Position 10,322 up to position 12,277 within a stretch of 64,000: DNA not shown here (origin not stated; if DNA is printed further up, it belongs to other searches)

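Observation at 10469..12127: Naturally circularly permuted cofactor-independent phosphoglycerate mutase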

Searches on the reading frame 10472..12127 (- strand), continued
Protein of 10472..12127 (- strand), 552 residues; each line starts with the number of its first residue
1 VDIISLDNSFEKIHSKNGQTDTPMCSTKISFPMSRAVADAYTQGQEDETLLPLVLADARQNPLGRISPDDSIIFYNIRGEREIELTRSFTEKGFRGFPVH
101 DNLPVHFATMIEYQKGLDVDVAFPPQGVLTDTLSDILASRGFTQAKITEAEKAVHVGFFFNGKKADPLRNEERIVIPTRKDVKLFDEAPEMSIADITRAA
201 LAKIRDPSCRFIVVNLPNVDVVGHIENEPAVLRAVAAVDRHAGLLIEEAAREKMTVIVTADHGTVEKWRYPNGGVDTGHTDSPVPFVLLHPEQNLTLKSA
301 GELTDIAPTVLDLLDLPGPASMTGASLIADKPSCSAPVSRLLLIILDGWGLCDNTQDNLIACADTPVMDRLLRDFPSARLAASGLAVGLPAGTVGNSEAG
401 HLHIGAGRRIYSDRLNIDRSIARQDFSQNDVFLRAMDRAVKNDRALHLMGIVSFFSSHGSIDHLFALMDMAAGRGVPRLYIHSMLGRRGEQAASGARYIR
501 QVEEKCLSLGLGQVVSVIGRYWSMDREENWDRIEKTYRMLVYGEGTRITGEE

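Call 6: find_homologous_proteins(query=window:10472-12127:-, max_evalue=1e-10)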
Query window:10472-12127:- (552 aa): 7472 proteins with E <= 1e-10 among 8000 candidates; the best 120 are listed.
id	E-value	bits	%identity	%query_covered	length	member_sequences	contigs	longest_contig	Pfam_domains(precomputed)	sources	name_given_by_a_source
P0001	0.0e+0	1194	100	96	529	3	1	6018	PF06415.19,PF01676.24,PF01663.28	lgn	-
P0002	0.0e+0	1056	90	94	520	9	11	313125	PF06415.19,PF01676.24,PF01663.28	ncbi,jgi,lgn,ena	jgi:2,3-bisphosphoglycerate-independent phosphoglycerate mutase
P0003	1.8e-286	969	81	95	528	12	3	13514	PF06415.19,PF01676.24,PF01663.28,PF00884.29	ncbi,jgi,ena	ncbi:MAG: alkaline phosphatase family protein [Smithellaceae bacterium]|jgi:2,3-bisphosphoglycerate-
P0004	1.6e-284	963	81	95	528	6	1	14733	PF06415.19,PF01676.24,PF01663.28,PF00884.29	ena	-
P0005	1.2e-281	953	80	95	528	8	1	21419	PF06415.19,PF01676.24,PF01663.28,PF00884.29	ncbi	-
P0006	4.7e-275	931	80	94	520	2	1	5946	PF06415.19,PF01676.24,PF01663.28,PF00884.29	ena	-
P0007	2.3e-274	929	78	95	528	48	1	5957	PF06415.19,PF01676.24,PF01663.28,PF00884.29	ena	-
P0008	2.3e-273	926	79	94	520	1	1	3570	PF06415.19,PF01676.24,PF01663.28,PF00884.29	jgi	jgi:2,3-bisphosphoglycerate-independent phosphoglycerate mutase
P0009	2.0e-271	919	77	95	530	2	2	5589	PF06415.19,PF01676.24,PF01663.28,PF00884.29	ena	-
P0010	6.2e-270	914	77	95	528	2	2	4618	PF06415.19,PF01676.24,PF01663.28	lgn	-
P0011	1.7e-269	913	77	95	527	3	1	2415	PF06415.19,PF01676.24,PF01663.28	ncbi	-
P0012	2.0e-269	913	76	95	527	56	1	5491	PF06415.19,PF01676.24,PF01663.28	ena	-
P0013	3.2e-267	905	77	94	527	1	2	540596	PF06415.19,PF01676.24,PF01663.28,PF00884.29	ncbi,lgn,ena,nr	ncbi:MAG: phosphoglycerate mutase (2,3-diphosphoglycerate-independent) [Deltaproteobacteria bacteriu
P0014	1.1e-266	904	75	96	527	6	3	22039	PF06415.19,PF01676.24,PF01663.28,PF00884.29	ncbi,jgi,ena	ncbi:MAG: alkaline phosphatase family protein [Smithella sp.]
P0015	3.9e-266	902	76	94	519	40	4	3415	PF06415.19,PF01676.24,PF01663.28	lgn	-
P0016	1.6e-265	900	76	95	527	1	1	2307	PF06415.19,PF01676.24,PF01663.28,PF00884.29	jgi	-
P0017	1.5e-263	893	75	96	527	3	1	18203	PF06415.19,PF01676.24,PF01663.28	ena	-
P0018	1.1e-262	890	76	95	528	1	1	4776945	PF06415.19,PF01676.24,PF01663.28,PF00884.29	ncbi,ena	-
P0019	1.1e-260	884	74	95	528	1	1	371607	PF06415.19,PF01676.24,PF01663.28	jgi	-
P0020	7.6e-259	878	75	95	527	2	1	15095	PF06415.19,PF01676.24,PF01663.28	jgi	jgi:2,3-bisphosphoglycerate-independent phosphoglycerate mutase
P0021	2.4e-257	873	74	95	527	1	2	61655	PF06415.19,PF01676.24,PF01663.28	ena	-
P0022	4.5e-257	872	74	95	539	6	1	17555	PF06415.19,PF01676.24,PF01663.28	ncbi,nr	ncbi:MAG: phosphoglycerate mutase (2,3-diphosphoglycerate-independent) [Deltaproteobacteria bacteriu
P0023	6.6e-257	871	73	95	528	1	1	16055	PF06415.19,PF01676.24,PF01663.28,PF00884.29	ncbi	-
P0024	6.8e-257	871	74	96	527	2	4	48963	PF06415.19,PF01676.24,PF01663.28,PF00884.29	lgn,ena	-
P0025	9.3e-257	871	74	96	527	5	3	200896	PF06415.19,PF01676.24,PF01663.28,PF00884.29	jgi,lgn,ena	-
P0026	1.1e-256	871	74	96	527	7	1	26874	PF06415.19,PF01676.24,PF01663.28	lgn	-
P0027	2.7e-256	869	73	95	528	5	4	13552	PF06415.19,PF01676.24,PF01663.28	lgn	-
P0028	3.1e-256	869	73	94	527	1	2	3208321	PF06415.19,PF01676.24,PF01663.28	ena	-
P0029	1.0e-255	867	74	95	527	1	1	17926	PF06415.19,PF01676.24,PF01663.28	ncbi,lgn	-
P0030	2.7e-255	866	74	94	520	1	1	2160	PF06415.19,PF01676.24,PF01663.28,PF00884.29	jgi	jgi:2,3-bisphosphoglycerate-independent phosphoglycerate mutase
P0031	2.7e-255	866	74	95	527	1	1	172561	PF06415.19,PF01676.24,PF01663.28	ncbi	ncbi:MAG: alkaline phosphatase family protein [Deltaproteobacteria bacterium]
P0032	9.6e-255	864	73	96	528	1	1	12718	PF06415.19,PF01676.24,PF01663.28,PF00884.29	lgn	-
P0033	1.4e-253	860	73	95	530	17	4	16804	PF06415.19,PF01676.24,PF01663.28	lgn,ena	-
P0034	1.4e-253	860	73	96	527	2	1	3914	PF06415.19,PF01676.24,PF01663.28,PF00884.29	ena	-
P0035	2.0e-253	860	73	95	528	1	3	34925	PF06415.19,PF01676.24,PF01663.28,PF00884.29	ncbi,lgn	-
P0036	3.1e-253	859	72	95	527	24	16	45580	PF06415.19,PF01676.24,PF01663.28,PF00884.29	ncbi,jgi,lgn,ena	-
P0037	5.7e-253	858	73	95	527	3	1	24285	PF06415.19,PF01676.24,PF01663.28,PF00884.29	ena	-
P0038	6.2e-253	858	72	94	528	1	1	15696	PF06415.19,PF01676.24,PF01663.28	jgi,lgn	-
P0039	7.9e-253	858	72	95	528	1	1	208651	PF06415.19,PF01676.24,PF01663.28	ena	-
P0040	9.6e-253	858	73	96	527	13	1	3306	PF06415.19,PF01676.24,PF01663.28,PF00884.29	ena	-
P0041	1.8e-252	857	74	94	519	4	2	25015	PF06415.19,PF01676.24,PF01663.28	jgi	-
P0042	3.3e-250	849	72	94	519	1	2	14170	PF06415.19,PF01676.24,PF01663.28,PF00884.29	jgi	jgi:2,3-bisphosphoglycerate-independent phosphoglycerate mutase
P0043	1.7e-249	847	71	96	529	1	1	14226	PF06415.19,PF01676.24,PF01663.28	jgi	jgi:2,3-bisphosphoglycerate-independent phosphoglycerate mutase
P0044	1.8e-249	847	73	96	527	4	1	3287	PF06415.19,PF01676.24,PF01663.28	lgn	-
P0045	2.8e-249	846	71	96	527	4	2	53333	PF06415.19,PF01676.24,PF01663.28,PF00884.29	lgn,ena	-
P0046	4.2e-249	846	72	94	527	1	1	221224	PF06415.19,PF01676.24,PF01663.28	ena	-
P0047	9.0e-249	845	73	94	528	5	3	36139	PF06415.19,PF01676.24,PF01663.28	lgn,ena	-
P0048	4.1e-248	842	73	94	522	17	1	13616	PF06415.19,PF01676.24,PF01663.28,PF00884.29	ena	-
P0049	8.5e-248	841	72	95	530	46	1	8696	PF06415.19,PF01676.24,PF01663.28,PF00884.29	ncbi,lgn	ncbi:MAG: alkaline phosphatase family protein [Smithellaceae bacterium]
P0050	9.8e-248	841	72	95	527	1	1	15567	PF06415.19,PF01676.24,PF01663.28,PF00884.29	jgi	jgi:2,3-bisphosphoglycerate-independent phosphoglycerate mutase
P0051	2.9e-245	833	69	95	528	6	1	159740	PF06415.19,PF01676.24,PF01663.28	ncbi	-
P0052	5.7e-243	825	68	99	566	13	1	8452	PF06415.19,PF01676.24,PF01663.28,PF00884.29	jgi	jgi:2,3-bisphosphoglycerate-independent phosphoglycerate mutase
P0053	4.2e-241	819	70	96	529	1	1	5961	PF06415.19,PF01676.24,PF01663.28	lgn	-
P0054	2.1e-240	817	69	95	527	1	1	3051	PF06415.19,PF01676.24,PF01663.28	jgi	jgi:2,3-bisphosphoglycerate-independent phosphoglycerate mutase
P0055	7.4e-240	815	69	95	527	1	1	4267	PF06415.19,PF01676.24,PF01663.28,PF00884.29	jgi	jgi:2,3-bisphosphoglycerate-independent phosphoglycerate mutase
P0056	1.6e-239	814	69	94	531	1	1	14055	PF06415.19,PF01676.24,PF01663.28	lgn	-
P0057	2.1e-239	814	71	94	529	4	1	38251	PF06415.19,PF01676.24,PF01663.28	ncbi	-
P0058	1.1e-238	811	69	95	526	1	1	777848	PF06415.19,PF01676.24,PF01663.28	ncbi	ncbi:MAG: alkaline phosphatase family protein [Smithellaceae bacterium]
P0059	1.5e-238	811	70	95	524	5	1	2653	PF06415.19,PF01676.24,PF01663.28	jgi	-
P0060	1.8e-238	811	69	95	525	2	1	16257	PF06415.19,PF01676.24,PF01663.28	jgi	-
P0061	2.0e-238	810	69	95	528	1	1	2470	PF06415.19,PF01676.24,PF01663.28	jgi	jgi:2,3-bisphosphoglycerate-independent phosphoglycerate mutase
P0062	2.0e-238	810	69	94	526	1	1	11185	PF06415.19,PF01676.24,PF01663.28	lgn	-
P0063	2.8e-237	807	69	95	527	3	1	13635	PF06415.19,PF01676.24,PF01663.28,PF00884.29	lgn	-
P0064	5.1e-237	806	69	95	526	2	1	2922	PF06415.19,PF01676.24,PF01663.28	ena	-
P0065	2.0e-236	804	68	95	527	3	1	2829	PF06415.19,PF01676.24,PF01663.28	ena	-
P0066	4.4e-236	803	69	95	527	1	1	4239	PF06415.19,PF01676.24,PF01663.28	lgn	-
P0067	4.5e-236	803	69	95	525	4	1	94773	PF06415.19,PF01676.24,PF01663.28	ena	-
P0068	6.0e-236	802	68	95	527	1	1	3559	PF06415.19,PF01676.24,PF01663.28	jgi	jgi:2,3-bisphosphoglycerate-independent phosphoglycerate mutase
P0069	6.0e-236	802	69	95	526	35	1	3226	PF06415.19,PF01676.24,PF01663.28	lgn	-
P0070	6.2e-236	802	69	95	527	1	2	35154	PF06415.19,PF01676.24,PF01663.28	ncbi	-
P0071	7.3e-236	802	69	94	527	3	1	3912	PF06415.19,PF01676.24,PF01663.28,PF00884.29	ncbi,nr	ncbi:MAG: 2,3-bisphosphoglycerate-independent phosphoglycerate mutase [Smithella sp. PtaU1.Bin162]|n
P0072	9.8e-236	801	68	95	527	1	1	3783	PF06415.19,PF01676.24,PF01663.28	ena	-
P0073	1.0e-235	801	69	95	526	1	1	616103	PF06415.19,PF01676.24,PF01663.28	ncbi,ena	-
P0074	1.3e-235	801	68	95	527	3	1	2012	PF06415.19,PF01676.24,PF01663.28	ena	-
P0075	2.5e-235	800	68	95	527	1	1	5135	PF06415.19,PF01676.24,PF01663.28,PF00884.29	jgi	jgi:2,3-bisphosphoglycerate-independent phosphoglycerate mutase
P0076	2.6e-235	800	69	95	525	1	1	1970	PF06415.19,PF01676.24,PF01663.28,PF00884.29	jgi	jgi:2,3-bisphosphoglycerate-independent phosphoglycerate mutase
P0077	3.2e-235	800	69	94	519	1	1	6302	PF06415.19,PF01676.24,PF01663.28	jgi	-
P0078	2.1e-234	797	68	95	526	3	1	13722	PF06415.19,PF01676.24,PF01663.28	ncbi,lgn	ncbi:MAG: alkaline phosphatase family protein [Smithella sp.]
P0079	2.2e-234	797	68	99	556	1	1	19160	PF06415.19,PF01676.24,PF01663.28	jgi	jgi:2,3-bisphosphoglycerate-independent phosphoglycerate mutase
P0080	1.7e-233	794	68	95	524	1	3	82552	PF06415.19,PF01676.24,PF01663.28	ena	-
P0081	1.7e-233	794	70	94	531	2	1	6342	PF06415.19,PF01676.24,PF01663.28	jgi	jgi:2,3-bisphosphoglycerate-independent phosphoglycerate mutase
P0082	1.8e-233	794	68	95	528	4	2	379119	PF06415.19,PF01676.24,PF01663.28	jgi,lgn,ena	jgi:2,3-bisphosphoglycerate-independent phosphoglycerate mutase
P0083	1.9e-233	794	69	94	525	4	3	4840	PF06415.19,PF01676.24,PF01663.28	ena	-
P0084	2.7e-233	793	67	95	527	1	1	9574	PF06415.19,PF01676.24,PF01663.28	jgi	jgi:2,3-bisphosphoglycerate-independent phosphoglycerate mutase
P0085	1.6e-232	791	68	95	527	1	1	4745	PF06415.19,PF01676.24,PF01663.28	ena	-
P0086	6.6e-232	789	69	94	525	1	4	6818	PF06415.19,PF01676.24,PF01663.28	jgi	jgi:2,3-bisphosphoglycerate-independent phosphoglycerate mutase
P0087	1.2e-231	788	67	95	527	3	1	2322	PF06415.19,PF01676.24,PF01663.28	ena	-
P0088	2.1e-231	787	68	95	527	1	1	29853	PF06415.19,PF01676.24,PF01663.28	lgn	-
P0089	2.5e-231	787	68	95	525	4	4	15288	PF06415.19,PF01676.24,PF01663.28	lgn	-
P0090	4.4e-231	786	69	94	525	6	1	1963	PF06415.19,PF01676.24,PF01663.28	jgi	jgi:2,3-bisphosphoglycerate-independent phosphoglycerate mutase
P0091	1.4e-230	785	68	95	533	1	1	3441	PF06415.19,PF01676.24,PF01663.28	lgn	-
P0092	3.1e-230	783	68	95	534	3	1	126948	PF06415.19,PF01676.24,PF01663.28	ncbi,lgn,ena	-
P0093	1.0e-229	782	65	99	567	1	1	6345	PF06415.19,PF01676.24,PF01663.28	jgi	jgi:2,3-bisphosphoglycerate-independent phosphoglycerate mutase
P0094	5.0e-229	779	68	94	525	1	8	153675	PF06415.19,PF01676.24,PF01663.28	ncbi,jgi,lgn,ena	jgi:2,3-bisphosphoglycerate-independent phosphoglycerate mutase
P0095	1.7e-228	778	68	94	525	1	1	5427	PF06415.19,PF01676.24,PF01663.28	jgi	jgi:2,3-bisphosphoglycerate-independent phosphoglycerate mutase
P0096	3.1e-227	773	68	94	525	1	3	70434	PF06415.19,PF01676.24,PF01663.28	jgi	jgi:2,3-bisphosphoglycerate-independent phosphoglycerate mutase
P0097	3.3e-227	773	67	94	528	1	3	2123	PF06415.19,PF01676.24,PF01663.28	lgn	-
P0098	2.3e-224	764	66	94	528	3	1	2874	PF06415.19,PF01676.24,PF01663.28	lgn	-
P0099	4.6e-224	763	67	95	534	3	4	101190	PF06415.19,PF01676.24,PF01663.28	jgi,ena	-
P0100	6.0e-224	763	66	95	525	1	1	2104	PF06415.19,PF01676.24,PF01663.28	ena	-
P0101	1.3e-223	762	67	95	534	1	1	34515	PF06415.19,PF01676.24,PF01663.28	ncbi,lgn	-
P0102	2.4e-223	761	66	94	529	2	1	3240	PF06415.19,PF01676.24,PF01663.28,PF00884.29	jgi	jgi:2,3-bisphosphoglycerate-independent phosphoglycerate mutase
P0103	1.8e-222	758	65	94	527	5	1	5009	PF06415.19,PF01676.24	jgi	jgi:2,3-bisphosphoglycerate-independent phosphoglycerate mutase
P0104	1.8e-222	758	66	94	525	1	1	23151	PF06415.19,PF01676.24,PF01663.28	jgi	jgi:2,3-bisphosphoglycerate-independent phosphoglycerate mutase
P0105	3.6e-222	757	64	96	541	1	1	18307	PF06415.19,PF01676.24,PF01663.28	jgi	jgi:2,3-bisphosphoglycerate-independent phosphoglycerate mutase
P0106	1.3e-221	755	65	95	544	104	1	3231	PF06415.19,PF01676.24,PF01663.28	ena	-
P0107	4.8e-221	753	64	97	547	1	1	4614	PF06415.19,PF01676.24,PF01663.28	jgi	jgi:2,3-bisphosphoglycerate-independent phosphoglycerate mutase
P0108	5.4e-220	750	65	94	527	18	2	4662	PF06415.19,PF01676.24,PF01663.28,PF00884.29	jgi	-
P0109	9.1e-220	749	65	94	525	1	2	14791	PF06415.19,PF00245.26,PF01676.24,PF01663.28,PF00884.29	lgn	-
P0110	1.7e-219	748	66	94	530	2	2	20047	PF06415.19,PF01676.24,PF01663.28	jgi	-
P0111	1.8e-219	748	65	94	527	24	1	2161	PF06415.19,PF01676.24,PF01663.28,PF00884.29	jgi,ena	-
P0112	3.1e-219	747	65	94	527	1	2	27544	PF06415.19,PF01676.24,PF01663.28,PF00884.29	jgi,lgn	-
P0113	5.3e-219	746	65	93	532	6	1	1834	PF06415.19,PF01676.24,PF01663.28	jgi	-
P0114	1.2e-218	745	66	93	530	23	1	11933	PF06415.19,PF01676.24,PF01663.28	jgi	-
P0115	2.3e-217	741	66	94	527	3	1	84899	PF06415.19,PF01676.24,PF01663.28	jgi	-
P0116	2.8e-217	741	64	94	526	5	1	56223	PF06415.19,PF01676.24,PF01663.28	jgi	-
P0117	2.9e-217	741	65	95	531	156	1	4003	PF06415.19,PF01676.24,PF01663.28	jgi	jgi:2,3-bisphosphoglycerate-independent phosphoglycerate mutase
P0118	4.4e-217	740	65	95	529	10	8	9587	PF06415.19,PF01676.24,PF01663.28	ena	-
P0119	6.5e-217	739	65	94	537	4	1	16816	PF06415.19,PF01676.24,PF01663.28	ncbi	-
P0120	1.4e-216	738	63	95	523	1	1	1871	PF06415.19,PF01676.24,PF01663.28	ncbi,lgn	-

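Call 9: find_related_loci(query=window:10472-12058:-, collection=genome_contigs, flank=10000)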
Query window:10472-12058:- (529 aa) in genome_contigs; peptide patterns used: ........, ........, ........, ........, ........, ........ (x = any residue, [..] = any of these).
342 stretches matched a pattern; 284 encode a relative of the query (tblastn E <= 1e-3); the best 80 are kept; 80 distinct loci.
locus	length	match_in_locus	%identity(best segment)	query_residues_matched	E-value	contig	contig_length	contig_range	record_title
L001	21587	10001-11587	90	1-529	0e+0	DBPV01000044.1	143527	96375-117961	MAG TPA_asm: Syntrophaceae bacterium UBA1411 UBA1411_contig_4406, whole genome shotgun sequence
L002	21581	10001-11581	81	3-529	0e+0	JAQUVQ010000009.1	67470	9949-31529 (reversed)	MAG: Smithellaceae bacterium isolate STD2_170 NODE_1397_length_67470_cov_7.803350_Sandtown_D2, whole genome shotgun sequ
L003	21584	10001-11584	81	1-529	0e+0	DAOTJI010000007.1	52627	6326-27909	MAG TPA_asm: Smithellaceae bacterium isolate AMR_MDS_3003 NODE_762_length_52627_cov_8.424846, whole genome shotgun seque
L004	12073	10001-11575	79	4-528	0e+0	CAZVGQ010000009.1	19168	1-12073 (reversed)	MAG TPA_asm: uncultured Smithella sp. isolate SRP239243_co1_172 genome assembly, contig: NODE_4608_length_19168_cov_149.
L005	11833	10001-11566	79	4-525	0e+0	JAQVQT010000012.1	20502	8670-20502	MAG: Smithellaceae bacterium isolate STF1_233 NODE_6398_length_20502_cov_19.880049_Sandtown_F1, whole genome shotgun seq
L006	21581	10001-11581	77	1-528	0e+0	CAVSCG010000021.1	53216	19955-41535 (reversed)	MAG: uncultured delta proteobacterium isolate MFD02979.bin.2.126 genome assembly, contig: contig_37423, whole genome sho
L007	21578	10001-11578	76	3-528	0e+0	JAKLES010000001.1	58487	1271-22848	MAG: Deltaproteobacteria bacterium isolate RA.bin139 RA.bin139_1, whole genome shotgun sequence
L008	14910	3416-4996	76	1-528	0e+0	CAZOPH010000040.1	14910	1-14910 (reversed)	MAG TPA_asm: uncultured Smithella sp. isolate SRP263991_co5_124 genome assembly, contig: NODE_7817_length_14910_cov_21.1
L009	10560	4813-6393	75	1-528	0e+0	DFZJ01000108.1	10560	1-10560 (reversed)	MAG TPA_asm: Syntrophaceae bacterium UBA4059 UBA4059_contig_5593, whole genome shotgun sequence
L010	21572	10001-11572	76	1-525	0e+0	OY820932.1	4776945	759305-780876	MAG: Smithellaceae bacterium isolate 90efb5c7-b315-4df1-98b9-9b59cc098579 genome assembly, chromosome: 1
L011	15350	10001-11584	73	1-528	0e+0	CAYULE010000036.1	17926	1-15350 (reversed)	MAG TPA_asm: uncultured Smithella sp. isolate binchicken_co269_68 genome assembly, contig: NODE_2861_length_17926_cov_19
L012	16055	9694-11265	73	6-529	0e+0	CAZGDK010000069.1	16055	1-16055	MAG TPA_asm: uncultured Smithella sp. isolate SRP263991_co7_550 genome assembly, contig: NODE_6420_length_16055_cov_12.8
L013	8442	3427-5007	74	1-528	0e+0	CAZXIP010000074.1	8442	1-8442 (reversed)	MAG TPA_asm: uncultured Smithella sp. isolate SRP192927_co7_691 genome assembly, contig: NODE_18177_length_8442_cov_13.2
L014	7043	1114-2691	73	3-528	0e+0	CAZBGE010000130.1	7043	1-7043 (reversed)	MAG TPA_asm: uncultured Smithella sp. isolate binchicken_co154_62 genome assembly, contig: NODE_23184_length_7043_cov_40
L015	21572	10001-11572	74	5-528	0e+0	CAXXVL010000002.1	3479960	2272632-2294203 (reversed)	MAG: Smithellaceae bacterium isolate ea3e3a57-e723-42e2-b213-d72c633126af genome assembly, contig: contig_2, whole genom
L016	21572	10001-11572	73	6-528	0e+0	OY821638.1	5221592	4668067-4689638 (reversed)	MAG: Smithellaceae bacterium isolate 7d888188-1d27-4603-a379-950c855845c6 genome assembly, chromosome: 1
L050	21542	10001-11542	66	8-522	0e+0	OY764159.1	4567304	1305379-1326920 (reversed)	MAG: Syntrophales bacterium isolate 28fc5764-0b9a-428c-a12f-8ca866e14e1d genome assembly, chromosome: 1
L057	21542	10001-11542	65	10-522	0e+0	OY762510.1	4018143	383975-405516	MAG: uncultured Syntrophus sp. isolate ce8641d8-6ba7-4885-b5ca-0195441cf687 genome assembly, chromosome: 1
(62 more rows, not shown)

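Call 18: search_protein_representatives(protein=window:10472-12058:-)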
Query: 529 residues. Proteins with E-value up to 0.001 (for the whole library): 10531; up to 1e-10: 5783; up to 1e-30: 1687. The best 150 are listed.
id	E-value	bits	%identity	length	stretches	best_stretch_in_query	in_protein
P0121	1.4e-168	578.1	52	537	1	8-526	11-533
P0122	4.2e-121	421.5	55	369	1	161-524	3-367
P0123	7.6e-110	384.3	41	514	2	318-525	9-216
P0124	1.7e-105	370.0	40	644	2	12-306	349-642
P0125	7.8e-103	361.2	39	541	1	16-523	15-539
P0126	1.1e-102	360.8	39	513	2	12-306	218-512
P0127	1.9e-102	359.9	40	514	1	9-520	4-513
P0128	4.7e-102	358.6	37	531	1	7-524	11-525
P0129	1.0e-101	357.6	40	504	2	319-527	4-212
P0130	5.1e-101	355.2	43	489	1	26-521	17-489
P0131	1.6e-100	353.6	39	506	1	13-504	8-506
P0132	2.0e-100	353.3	39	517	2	317-524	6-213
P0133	7.5e-100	351.4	37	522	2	12-306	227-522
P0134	1.1e-99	350.9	41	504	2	12-305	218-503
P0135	4.8e-99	348.7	39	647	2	319-524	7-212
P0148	4.4e-94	332.3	38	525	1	10-524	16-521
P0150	5.0e-94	332.2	39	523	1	10-525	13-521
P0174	3.3e-90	319.6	36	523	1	10-523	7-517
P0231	2.7e-84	300.0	36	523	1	17-522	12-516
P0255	8.1e-83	295.2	34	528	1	10-516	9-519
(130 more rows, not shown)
